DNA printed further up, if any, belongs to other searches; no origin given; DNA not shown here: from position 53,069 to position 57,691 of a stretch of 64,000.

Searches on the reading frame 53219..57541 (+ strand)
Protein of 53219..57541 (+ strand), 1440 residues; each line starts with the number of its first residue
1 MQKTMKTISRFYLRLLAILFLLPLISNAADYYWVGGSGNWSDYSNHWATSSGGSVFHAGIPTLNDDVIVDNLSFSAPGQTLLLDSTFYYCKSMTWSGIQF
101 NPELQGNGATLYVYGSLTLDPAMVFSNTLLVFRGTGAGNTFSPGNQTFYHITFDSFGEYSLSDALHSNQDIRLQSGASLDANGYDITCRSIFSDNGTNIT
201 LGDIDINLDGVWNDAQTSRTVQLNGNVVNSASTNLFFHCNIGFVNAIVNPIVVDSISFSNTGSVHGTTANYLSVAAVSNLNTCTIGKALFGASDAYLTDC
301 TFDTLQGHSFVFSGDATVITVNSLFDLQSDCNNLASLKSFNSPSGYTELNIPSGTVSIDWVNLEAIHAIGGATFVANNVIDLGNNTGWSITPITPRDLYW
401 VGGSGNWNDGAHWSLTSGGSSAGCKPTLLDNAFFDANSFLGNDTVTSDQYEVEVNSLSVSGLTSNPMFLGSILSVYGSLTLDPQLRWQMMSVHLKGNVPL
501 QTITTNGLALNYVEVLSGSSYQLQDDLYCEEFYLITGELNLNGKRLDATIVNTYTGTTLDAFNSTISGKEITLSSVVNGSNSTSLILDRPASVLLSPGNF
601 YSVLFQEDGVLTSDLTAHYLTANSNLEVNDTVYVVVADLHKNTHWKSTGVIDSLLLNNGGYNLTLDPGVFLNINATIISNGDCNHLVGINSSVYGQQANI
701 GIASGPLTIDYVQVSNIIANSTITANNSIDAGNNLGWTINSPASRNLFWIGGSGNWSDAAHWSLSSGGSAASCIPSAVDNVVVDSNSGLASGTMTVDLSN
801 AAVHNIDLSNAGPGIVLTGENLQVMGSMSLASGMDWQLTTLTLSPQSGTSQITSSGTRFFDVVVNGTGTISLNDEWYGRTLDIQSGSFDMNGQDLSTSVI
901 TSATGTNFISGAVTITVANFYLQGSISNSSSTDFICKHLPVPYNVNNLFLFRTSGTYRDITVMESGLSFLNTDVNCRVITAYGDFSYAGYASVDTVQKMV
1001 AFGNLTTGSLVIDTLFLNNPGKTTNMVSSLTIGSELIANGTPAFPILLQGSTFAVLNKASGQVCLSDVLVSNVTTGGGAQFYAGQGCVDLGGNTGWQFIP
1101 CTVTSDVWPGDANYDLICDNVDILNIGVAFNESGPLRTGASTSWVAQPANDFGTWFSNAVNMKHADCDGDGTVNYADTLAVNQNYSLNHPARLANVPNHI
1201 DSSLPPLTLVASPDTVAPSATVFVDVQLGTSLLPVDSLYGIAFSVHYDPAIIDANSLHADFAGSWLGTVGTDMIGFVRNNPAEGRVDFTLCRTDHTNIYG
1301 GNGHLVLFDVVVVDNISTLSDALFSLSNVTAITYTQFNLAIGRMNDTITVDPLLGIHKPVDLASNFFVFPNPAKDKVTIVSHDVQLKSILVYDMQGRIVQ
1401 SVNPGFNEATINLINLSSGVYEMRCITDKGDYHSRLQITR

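Call 18: search_protein_families(library=pfam, proteins=[window:53219-57541:+])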
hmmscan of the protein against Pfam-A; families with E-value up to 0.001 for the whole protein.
window:53219-57541:+ (1440 aa): 1 family
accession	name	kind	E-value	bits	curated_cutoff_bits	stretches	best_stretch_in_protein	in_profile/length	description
PF18962.6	Por_Secre_tail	-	4.6e-13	49.7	27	1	1368-1437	1-74/75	Secretion system C-terminal sorting domain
